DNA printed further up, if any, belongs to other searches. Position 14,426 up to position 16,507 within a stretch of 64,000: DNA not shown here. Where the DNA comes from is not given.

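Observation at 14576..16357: Large subunit looks like a four-fold (2 x 2) lipocalin / MoaF / phenolic-acid-decarboxylase-like barrel array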

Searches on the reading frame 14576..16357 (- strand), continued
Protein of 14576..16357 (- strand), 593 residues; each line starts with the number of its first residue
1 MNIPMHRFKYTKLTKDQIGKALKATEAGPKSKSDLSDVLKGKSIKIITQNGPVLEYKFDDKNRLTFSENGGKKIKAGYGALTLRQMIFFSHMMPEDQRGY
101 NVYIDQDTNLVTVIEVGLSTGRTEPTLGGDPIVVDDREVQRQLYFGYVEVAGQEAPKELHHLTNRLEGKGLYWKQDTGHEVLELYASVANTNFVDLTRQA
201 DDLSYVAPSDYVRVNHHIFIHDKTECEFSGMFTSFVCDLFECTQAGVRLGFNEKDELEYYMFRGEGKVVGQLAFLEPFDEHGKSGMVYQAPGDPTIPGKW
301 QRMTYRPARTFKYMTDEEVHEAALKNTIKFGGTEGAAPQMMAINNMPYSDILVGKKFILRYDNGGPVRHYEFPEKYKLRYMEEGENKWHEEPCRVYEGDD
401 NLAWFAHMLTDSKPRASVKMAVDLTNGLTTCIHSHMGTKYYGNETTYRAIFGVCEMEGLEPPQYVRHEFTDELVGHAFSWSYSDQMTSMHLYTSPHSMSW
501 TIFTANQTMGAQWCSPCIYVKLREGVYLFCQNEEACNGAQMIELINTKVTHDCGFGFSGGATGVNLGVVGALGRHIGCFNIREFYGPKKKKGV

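Call 11: find_related_loci(query=window:14576-16357:-, collection=genome_contigs, flank=8000)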
Query window:14576-16357:- (593 aa) in genome_contigs; peptide patterns used: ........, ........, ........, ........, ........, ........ (x = any residue, [..] = any of these).
102 stretches matched a pattern; 90 encode a relative of the query (tblastn E <= 1e-3); the best 80 are kept; 77 distinct loci.
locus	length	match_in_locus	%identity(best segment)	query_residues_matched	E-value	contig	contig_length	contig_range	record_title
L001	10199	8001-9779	94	1-593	0e+0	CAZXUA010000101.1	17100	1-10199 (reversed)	MAG TPA_asm: uncultured Desulfatiglans sp. isolate binchicken_co43_301 genome assembly, contig: NODE_5966_length_17100_c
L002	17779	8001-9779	88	1-593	0e+0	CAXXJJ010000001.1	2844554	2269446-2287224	MAG: Desulfatiglandales bacterium isolate ad7cffaf-6c2b-4e6c-8426-e31439b40ff1 genome assembly, contig: contig_1, whole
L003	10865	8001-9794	85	1-593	0e+0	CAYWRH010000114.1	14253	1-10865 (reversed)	MAG TPA_asm: uncultured Desulfatiglans sp. isolate SRP167436_co1_198 genome assembly, contig: NODE_6966_length_14253_cov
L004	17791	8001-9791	83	1-593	0e+0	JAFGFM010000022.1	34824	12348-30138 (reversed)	MAG: Deltaproteobacteria bacterium isolate Zod_Metabat.1317 k87_919197, whole genome shotgun sequence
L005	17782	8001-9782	78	1-593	0e+0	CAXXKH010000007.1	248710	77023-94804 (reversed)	MAG: Desulfobacterales bacterium isolate 9e8c302b-4ccc-47c5-97cd-91c71c085a60 genome assembly, contig: contig_7, whole g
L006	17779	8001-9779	76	1-593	0e+0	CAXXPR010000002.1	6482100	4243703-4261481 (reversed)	MAG: Desulfatiglandales bacterium isolate a8f5a47d-4dac-4919-b032-e1fff6f47f18 genome assembly, contig: contig_2, whole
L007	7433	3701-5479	75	1-593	0e+0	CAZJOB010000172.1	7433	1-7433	MAG TPA_asm: uncultured Desulfatiglans sp. isolate SRP192927_co6_698 genome assembly, contig: NODE_26822_length_7433_cov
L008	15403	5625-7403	73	1-593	0e+0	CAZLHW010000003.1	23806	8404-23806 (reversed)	MAG TPA_asm: uncultured Acidobacteriota bacterium isolate SRP167436_co1_235 genome assembly, contig: NODE_3198_length_23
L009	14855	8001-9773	71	1-591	0e+0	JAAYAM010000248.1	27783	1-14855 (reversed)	MAG: Acidobacteria bacterium isolate AS06rmzACSIP_132 384212_AS06, whole genome shotgun sequence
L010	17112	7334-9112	80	1-593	0e+0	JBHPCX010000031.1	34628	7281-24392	Thermodesulfobacteriota bacterium isolate SAG AM-311-L20 NODE_31_length_34628_cov_22.327452, whole genome shotgun sequen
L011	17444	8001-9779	70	1-593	0e+0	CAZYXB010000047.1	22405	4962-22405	MAG TPA_asm: uncultured Acidobacteriota bacterium isolate SRP192927_co6_641 genome assembly, contig: NODE_4818_length_22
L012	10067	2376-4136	68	1-588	0e+0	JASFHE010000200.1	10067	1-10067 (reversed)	MAG: Desulfobacteraceae bacterium isolate D0608M12metaG_Bin_560 D0608M12metaG_FD_scaffold_490_c1, whole genome shotgun s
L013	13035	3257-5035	70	1-592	0e+0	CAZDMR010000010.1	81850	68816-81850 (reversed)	MAG TPA_asm: uncultured Acidobacteriota bacterium isolate binchicken_co116_446 genome assembly, contig: NODE_175_length_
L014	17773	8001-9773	69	1-588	0e+0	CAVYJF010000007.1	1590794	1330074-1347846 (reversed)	MAG: uncultured Acidobacteriota bacterium isolate MFD01476.bin.2.38 genome assembly, contig: contig_16382, whole genome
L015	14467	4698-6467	69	1-588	0e+0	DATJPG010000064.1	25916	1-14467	MAG TPA_asm: Acidobacteriota bacterium isolate SMAG_U14907 k141_3672436, whole genome shotgun sequence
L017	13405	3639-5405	69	1-588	0e+0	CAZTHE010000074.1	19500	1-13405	MAG TPA_asm: uncultured Acidobacteriota bacterium isolate SRP192927_co6_54 genome assembly, contig: NODE_6092_length_195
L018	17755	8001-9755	67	1-588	0e+0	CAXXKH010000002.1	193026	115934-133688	MAG: Desulfobacterales bacterium isolate 9e8c302b-4ccc-47c5-97cd-91c71c085a60 genome assembly, contig: contig_2, whole g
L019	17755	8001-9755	71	1-586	0e+0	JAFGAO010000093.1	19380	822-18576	MAG: Acidobacteria bacterium isolate Zod_maxbin.0255 k87_1960822, whole genome shotgun sequence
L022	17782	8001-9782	65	1-593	0e+0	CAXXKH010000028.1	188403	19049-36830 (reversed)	MAG: Desulfobacterales bacterium isolate 9e8c302b-4ccc-47c5-97cd-91c71c085a60 genome assembly, contig: contig_28, whole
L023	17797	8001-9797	65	1-590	0e+0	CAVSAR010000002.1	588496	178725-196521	MAG: uncultured proteobacterium isolate MFD05841.bin.1.71 genome assembly, contig: contig_29100, whole genome shotgun se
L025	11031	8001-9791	65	1-590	0e+0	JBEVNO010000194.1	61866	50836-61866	MAG: Steroidobacteraceae bacterium isolate T4R4UO.38.metabat2 T4R4UO.38.metabat2_k133_8804096, whole genome shotgun sequ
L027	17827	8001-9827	63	1-592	0e+0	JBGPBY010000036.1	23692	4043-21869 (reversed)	MAG: Terriglobia bacterium isolate OBJ_0618_050_62 k141_5117399_length_23692_cov_13.0000, whole genome shotgun sequence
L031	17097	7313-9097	71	1-593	0e+0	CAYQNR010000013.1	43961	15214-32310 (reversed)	MAG TPA_asm: uncultured Desulfobacteraceae bacterium isolate binchicken_co100_362 genome assembly, contig: NODE_1158_len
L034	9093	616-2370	61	1-591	0e+0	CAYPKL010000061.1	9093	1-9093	MAG TPA_asm: uncultured Rikenellaceae bacterium isolate binchicken_co255_353 genome assembly, contig: k141_5147545, whol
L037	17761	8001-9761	72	1-588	0e+0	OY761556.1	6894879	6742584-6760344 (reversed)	MAG: Acidobacteriota bacterium isolate 5ca539cc-3996-4499-a76f-7ad0c810d377 genome assembly, chromosome: 1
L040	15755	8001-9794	84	1-593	0e+0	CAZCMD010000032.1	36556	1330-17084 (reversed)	MAG TPA_asm: uncultured Desulfatiglans sp. isolate SRP192927_co6_207 genome assembly, contig: NODE_1919_length_36556_cov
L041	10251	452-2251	59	1-591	0e+0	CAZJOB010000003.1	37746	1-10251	MAG TPA_asm: uncultured Desulfatiglans sp. isolate SRP192927_co6_698 genome assembly, contig: NODE_1791_length_37746_cov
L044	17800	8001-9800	59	1-592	0e+0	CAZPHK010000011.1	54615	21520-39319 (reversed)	MAG TPA_asm: uncultured Acidobacteriota bacterium isolate binchicken_co129_133 genome assembly, contig: NODE_1356_length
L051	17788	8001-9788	59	1-590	0e+0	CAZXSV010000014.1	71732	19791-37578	MAG TPA_asm: uncultured Acidobacteriota bacterium isolate SRP192927_co7_610 genome assembly, contig: NODE_443_length_717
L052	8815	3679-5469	58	1-591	0e+0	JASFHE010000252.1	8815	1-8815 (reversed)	MAG: Desulfobacteraceae bacterium isolate D0608M12metaG_Bin_560 D0608M12metaG_FD_scaffold_630_c1, whole genome shotgun s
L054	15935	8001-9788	58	1-591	0e+0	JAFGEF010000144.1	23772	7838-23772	MAG: Sedimentisphaerales bacterium isolate Zod_Metabat.1213 k87_12432815, whole genome shotgun sequence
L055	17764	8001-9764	51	1-591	0e+0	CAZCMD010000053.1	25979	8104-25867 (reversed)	MAG TPA_asm: uncultured Desulfatiglans sp. isolate SRP192927_co6_207 genome assembly, contig: NODE_3717_length_25979_cov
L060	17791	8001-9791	46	1-588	2e-172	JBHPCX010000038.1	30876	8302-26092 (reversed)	Thermodesulfobacteriota bacterium isolate SAG AM-311-L20 NODE_38_length_30876_cov_22.865254, whole genome shotgun sequen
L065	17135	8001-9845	62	1-592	0e+0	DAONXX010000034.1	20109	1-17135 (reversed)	MAG TPA_asm: Bacteroidales bacterium isolate AMR_MDS_4137 NODE_3551_length_20109_cov_5.534307, whole genome shotgun sequ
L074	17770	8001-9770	47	5-591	3e-180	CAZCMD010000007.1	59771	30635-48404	MAG TPA_asm: uncultured Desulfatiglans sp. isolate SRP192927_co6_207 genome assembly, contig: NODE_624_length_59771_cov_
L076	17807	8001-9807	79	1-593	0e+0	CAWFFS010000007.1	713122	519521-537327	MAG: uncultured delta proteobacterium isolate MFD02416.bin.2.25 genome assembly, contig: contig_30436, whole genome shot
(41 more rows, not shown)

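Call 15: search_protein_representatives(protein=window:14576-16357:-)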
Query: 593 residues. Proteins with E-value up to 0.001 (for the whole library): 354; up to 1e-10: 192; up to 1e-30: 56. The best 150 are listed.
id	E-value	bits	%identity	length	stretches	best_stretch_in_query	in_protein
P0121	2.9e-131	455.5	42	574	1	5-585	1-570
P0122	1.3e-121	423.6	40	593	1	3-586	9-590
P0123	2.7e-121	422.5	40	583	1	6-589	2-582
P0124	2.9e-109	382.8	39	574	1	8-588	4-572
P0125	4.4e-100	352.5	36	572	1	6-584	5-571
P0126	8.3e-97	341.7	38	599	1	14-586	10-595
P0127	1.6e-86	307.7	35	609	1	5-581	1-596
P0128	1.6e-66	241.7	35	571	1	94-555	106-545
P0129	3.1e-66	240.7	31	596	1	6-583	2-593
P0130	2.9e-62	227.6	36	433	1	136-516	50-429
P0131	1.7e-61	225.0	74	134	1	465-591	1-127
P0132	2.2e-58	214.8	31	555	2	343-585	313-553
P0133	5.5e-57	210.2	65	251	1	151-298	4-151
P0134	6.0e-57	210.1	53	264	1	4-221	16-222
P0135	9.7e-57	209.4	46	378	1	92-374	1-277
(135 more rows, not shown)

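Call 30: search_protein_families(library=pfam, proteins=[L031:14677-15702:+, L074:5594-6400:+, L011:16760-17416:-, L006:15931-17739:-, L017:2929-3402:-, L002:7096-7947:+, L052:7508-8680:+, L041:5251-5976:-, L054:12381-13241:+, L051:12501-13337:+], max_evalue=0.01)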
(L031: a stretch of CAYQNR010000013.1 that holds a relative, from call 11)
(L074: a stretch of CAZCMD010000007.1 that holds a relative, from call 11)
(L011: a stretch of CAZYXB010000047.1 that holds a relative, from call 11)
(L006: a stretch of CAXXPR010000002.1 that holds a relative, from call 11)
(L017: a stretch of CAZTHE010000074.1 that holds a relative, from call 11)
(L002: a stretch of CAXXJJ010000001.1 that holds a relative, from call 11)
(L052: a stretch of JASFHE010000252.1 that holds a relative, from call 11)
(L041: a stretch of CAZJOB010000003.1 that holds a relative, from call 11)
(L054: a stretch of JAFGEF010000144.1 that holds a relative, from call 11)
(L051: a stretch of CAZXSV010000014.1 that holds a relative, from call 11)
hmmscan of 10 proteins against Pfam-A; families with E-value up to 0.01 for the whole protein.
L031:14677-15702:+ (341 aa): 0 families

L074:5594-6400:+ (268 aa): 9 families
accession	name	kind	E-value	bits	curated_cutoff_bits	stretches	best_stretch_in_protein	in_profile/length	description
PF00005.33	ABC_tran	-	1.3e-33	116.9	25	1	21-170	1-137/137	ABC transporter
PF02463.25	SMC_N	-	8e-06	25.9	40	1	29-200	22-199/220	RecF/RecN/SMC N terminal domain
PF13304.12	AAA_21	-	2.8e-05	24.8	27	0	33-51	1-19/304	AAA domain, putative AbiEii toxin, Type IV TA system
PF03193.22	RsgA_GTPase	-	0.00011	22.5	30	1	28-55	103-130/174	RsgA GTPase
PF01637.24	ATPase_2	-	0.00098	19.4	33.2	1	32-88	21-78/225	ATPase domain predominantly from Archaea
PF13173.12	AAA_14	-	0.0013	19.1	27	0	32-110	3-84/129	AAA domain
PF13401.12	AAA_22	-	0.0024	18.6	27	1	31-58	5-32/130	AAA domain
PF09818.15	ABC_ATPase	-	0.0039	16.7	23.2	0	143-187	159-204/283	P-loop domain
PF13555.12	AAA_29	-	0.0047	17.1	27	1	31-59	23-50/61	P-loop containing region of AAA domain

L011:16760-17416:- (218 aa): 3 families
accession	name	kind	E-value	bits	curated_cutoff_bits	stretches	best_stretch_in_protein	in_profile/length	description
PF13577.12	SnoaL_4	-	1.1e-20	74.4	24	1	78-212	1-125/126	SnoaL-like domain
PF14534.12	DUF4440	-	7.5e-06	26.8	25.2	1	88-209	3-107/107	Domain of unknown function (DUF4440)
PF12680.13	SnoaL_2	-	8.2e-06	26.8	27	1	92-184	3-82/102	SnoaL-like domain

L006:15931-17739:- (602 aa): 2 families
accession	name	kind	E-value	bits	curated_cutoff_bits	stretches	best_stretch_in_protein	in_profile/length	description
PF02730.20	AFOR_N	-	1.4e-28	100.4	29.8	1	2-125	93-198/199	Aldehyde ferredoxin oxidoreductase, N-terminal domain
PF01314.23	AFOR_C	-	1.8e-20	73.9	27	1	260-587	135-384/385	Aldehyde ferredoxin oxidoreductase, domains 2 & 3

L017:2929-3402:- (157 aa): 0 families

L002:7096-7947:+ (283 aa): 1 family
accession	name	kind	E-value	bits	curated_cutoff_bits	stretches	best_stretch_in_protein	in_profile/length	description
PF09992.14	NAGPA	-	1.4e-31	110.4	25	1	94-278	3-168/169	Phosphodiester glycosidase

L052:7508-8680:+ (390 aa): 3 families
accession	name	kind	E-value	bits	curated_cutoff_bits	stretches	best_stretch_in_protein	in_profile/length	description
PF25137.1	ADH_Fe_C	-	1.1e-47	162.7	27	1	195-389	1-193/194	Fe-containing alcohol dehydrogenase family, C-terminal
PF00465.25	Fe-ADH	-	1.3e-40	139.2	31.3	1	20-184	6-168/168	Iron-containing alcohol dehydrogenase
PF13685.12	Fe-ADH_2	-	3.1e-10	40.7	28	1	21-114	3-94/149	Iron-containing alcohol dehydrogenase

L041:5251-5976:- (241 aa): 10 families
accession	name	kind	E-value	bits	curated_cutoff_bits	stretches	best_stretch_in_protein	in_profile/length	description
PF13247.11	Fer4_11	-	2.2e-09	37.9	26.2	1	108-207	8-99/100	4Fe-4S dicluster domain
PF12838.12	Fer4_7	-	4.4e-08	33.9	27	1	110-156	2-50/52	4Fe-4S dicluster domain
PF13237.11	Fer4_10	-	1.1e-06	28.8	25.5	2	139-198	4-52/53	4Fe-4S dicluster domain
PF12797.12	Fer4_2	-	5.1e-05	23.4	24.5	1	138-156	4-22/22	4Fe-4S binding domain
PF12800.12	Fer4_4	-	5.2e-05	23.7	24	1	142-156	2-16/17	4Fe-4S binding domain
PF00037.32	Fer4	-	5.5e-05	23.3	21.1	1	139-156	3-20/24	4Fe-4S binding domain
PF12837.12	Fer4_6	-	0.00016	21.9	25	1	139-156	4-21/24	4Fe-4S binding domain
PF14697.11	Fer4_21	-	0.00047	20.7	35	1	105-156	3-53/59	4Fe-4S dicluster domain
PF13187.11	Fer4_9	-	0.00079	19.9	27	1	110-155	2-48/52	4Fe-4S dicluster domain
PF10518.14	TAT_signal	-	0.0014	18.9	22.7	1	20-39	2-21/21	TAT (twin-arginine translocation) pathway signal sequence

L054:12381-13241:+ (286 aa): 1 family
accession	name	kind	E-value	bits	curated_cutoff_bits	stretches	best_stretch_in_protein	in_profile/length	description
PF02596.20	DUF169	-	3.4e-35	122.2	27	1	53-244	2-207/209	Uncharacterised ArCR, COG2043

L051:12501-13337:+ (278 aa): 4 families
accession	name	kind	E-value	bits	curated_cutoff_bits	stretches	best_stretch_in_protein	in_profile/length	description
PF13561.12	adh_short_C2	-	1.1e-70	238.3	27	1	30-267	1-235/236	Enoyl-(Acyl carrier protein) reductase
PF00106.31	adh_short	-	6.8e-58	195.8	26.6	1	24-219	1-193/195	short chain dehydrogenase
PF08659.16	KR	-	1.4e-09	38.6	22.6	1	25-175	2-149/180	KR domain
PF23441.1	SDR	-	0.00063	19.6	27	1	176-266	164-254/258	SDR-like rossmann domain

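Call 31: predict_structure(alignment_id=A1)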
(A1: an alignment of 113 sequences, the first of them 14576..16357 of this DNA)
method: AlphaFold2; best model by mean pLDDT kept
length: 593 residues; sequences in the alignment: 113
mean_pLDDT: 90.3   pTM: 0.88
mean pLDDT of the five models: 90.3, 89.7, 88.7, 88.6, 87.1
residues with pLDDT >= 90: 421; 70-90: 135; 50-70: 26; < 50: 11
segments of 3 or more residues with pLDDT < 50: 332-342
pLDDT, mean of each block of 10 residues (from residue 1): 82 97 98 98 97 98 97 98 98 97 98 98 81 93 96 93 88 95 91 87 89 92 92 96 98 96 97 69 75 74 80 90 92 39 75 98 96 97 95 96 96 94 98 92 93 95 94 93 82 93 73 91 97 88 92 91 90 91 79 53
secondary structure, 60 per line:
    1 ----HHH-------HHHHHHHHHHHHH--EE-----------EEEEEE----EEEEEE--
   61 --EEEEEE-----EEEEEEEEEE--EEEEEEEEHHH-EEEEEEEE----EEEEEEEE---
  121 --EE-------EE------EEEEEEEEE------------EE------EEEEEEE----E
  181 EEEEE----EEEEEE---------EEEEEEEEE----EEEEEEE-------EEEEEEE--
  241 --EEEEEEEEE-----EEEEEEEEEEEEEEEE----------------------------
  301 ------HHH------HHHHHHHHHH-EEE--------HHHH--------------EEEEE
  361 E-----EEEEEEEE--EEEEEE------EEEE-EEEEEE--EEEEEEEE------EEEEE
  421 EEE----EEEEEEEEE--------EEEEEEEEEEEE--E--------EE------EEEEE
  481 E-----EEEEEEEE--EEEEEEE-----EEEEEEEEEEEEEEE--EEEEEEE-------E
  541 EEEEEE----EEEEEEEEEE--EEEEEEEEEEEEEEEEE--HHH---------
elements in order: H15-27 E43-48 E53-58 E63-68 E74-83 E86-93 E98-105 E110-117 E140-148 E169-175 E180-185 E190-195 E205-213 E218-224 E232-238 E243-251 E257-272 H316-325 E327-329 H338-341 E356-361 E367-374 E377-382 E389-392 E394-399 E402-409 E416-423 E428-436 E445-456 E476-481 E487-494 E497-503 E509-523 E526-532 E540-546 E551-560 E563-579

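Call 33: fold_search(model_id=the predicted structure, library=pdb)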
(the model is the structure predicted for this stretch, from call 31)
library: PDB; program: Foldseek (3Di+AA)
matches with E <= 10: 873; with E <= 0.001: 5
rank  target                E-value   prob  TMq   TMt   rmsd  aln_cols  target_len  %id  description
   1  4q51_A                1.5e-13  1.00  0.36  0.78   3.2       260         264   23  Crystal structure of a putative molybdenum cofactor biosynthesis protein F from Burkholderia cenocepacia J2315 (released 2014-05-07)
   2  4q51_B                4.6e-13  1.00  0.36  0.77   3.3       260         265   23  Crystal structure of a putative molybdenum cofactor biosynthesis protein F from Burkholderia cenocepacia J2315 (released 2014-05-07)
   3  3k4x_A                1.3e-04  0.20  0.07  0.07  30.1       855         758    5  Eukaryotic Sliding Clamp PCNA Bound to DNA (released 2010-02-16)
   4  3g0g_D                7.5e-04  0.21  0.08  0.08  27.4       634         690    7  Crystal structure of dipeptidyl peptidase IV in complex with a pyrimidinone inhibitor 3 (released 2010-02-16)
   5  5hal                  9.5e-04  1.00  0.15  0.75   3.2       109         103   16  Crystal Structure of a putative beta-lactamase from Burkholderia vietnamiensis (released 2016-01-13)
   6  7ban_A                1.7e-03  0.14  0.08  0.04  30.3       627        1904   11  human Teneurin4 Mut C2 (released 2022-01-12)
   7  7dco_3                3.2e-03  0.23  0.12  0.07  34.2       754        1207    6  Cryo-EM structure of the activated spliceosome (Bact complex) at an atomic resolution of 2.5 angstrom (released 2021-03-17)
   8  2fkj_A                3.4e-03  0.23  0.10  0.14  25.6       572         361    7  The crystal structure of engineered OspA (released 2006-11-21)
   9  5xau_A                3.7e-03  0.14  0.10  0.10  23.5       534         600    7  Crystal structure of integrin binding fragment of laminin-511 (released 2017-09-20)
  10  7cec_C                3.9e-03  0.13  0.08  0.09  23.8       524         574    7  Structure of alpha6beta1 integrin in complex with laminin-511 (released 2021-06-23)
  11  7bam_A                4.0e-03  0.11  0.09  0.04  30.5       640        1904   10  human Teneurin4 WT C2 (released 2021-12-01)
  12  9ltr_B                4.0e-03  0.09  0.09  0.06  26.7       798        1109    7  Cryo-EM structure of dimeric DDB1-DDA1-DET1-Ube2e2-COP1 complex (released 2026-01-28)
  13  5xau_D                4.4e-03  0.14  0.09  0.09  23.0       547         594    8  Crystal structure of integrin binding fragment of laminin-511 (released 2017-09-20)
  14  6g73_B                4.9e-03  0.14  0.07  0.12  27.5       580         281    7  The dynamic nature of the VDAC1 channels in bilayers: human VDAC1 at 3.3 Angstrom resolution (released 2019-04-24)
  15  3cka_B                5.1e-03  0.25  0.10  0.15  22.3       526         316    7  The crystal structure of OspA mutant (released 2009-03-17)
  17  8adx_A                6.2e-03  1.00  0.16  0.50   8.1       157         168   15  Structure of the Reconstructed Ancestor of Phenolic Acid Decarboxylase AncPAD55 (released 2023-08-02)
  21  8a85_A                6.8e-03  1.00  0.16  0.52   7.4       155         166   12  Structure of the Reconstructed Ancestor of Phenolic Acid Decarboxylase AncPAD134 (released 2023-07-05)
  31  8a85_B                1.0e-02  1.00  0.16  0.52   7.4       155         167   12  Structure of the Reconstructed Ancestor of Phenolic Acid Decarboxylase AncPAD134 (released 2023-07-05)
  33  2gc9_A                1.2e-02  1.00  0.16  0.48   7.3       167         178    8  Crystal structure of p-coumaric acid decarboxylase (NP_786857.1) from Lactobacillus plantarum at 1.70 A resolution (released 2006-03-21)
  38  2gc9_B                1.5e-02  1.00  0.16  0.52  11.4       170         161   11  Crystal structure of p-coumaric acid decarboxylase (NP_786857.1) from Lactobacillus plantarum at 1.70 A resolution (released 2006-03-21)
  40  3nad_B                1.6e-02  1.00  0.15  0.51   8.3       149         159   10  Crystal Structure of Phenolic Acid Decarboxylase from Bacillus pumilus UI-670 (released 2010-11-10)
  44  4uu3_B                1.8e-02  1.00  0.15  0.49   4.8       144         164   16  Ferulic acid decarboxylase from Enterobacter sp. (released 2015-06-10)
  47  4uu3_A                1.9e-02  1.00  0.15  0.49   7.7       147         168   12  Ferulic acid decarboxylase from Enterobacter sp. (released 2015-06-10)
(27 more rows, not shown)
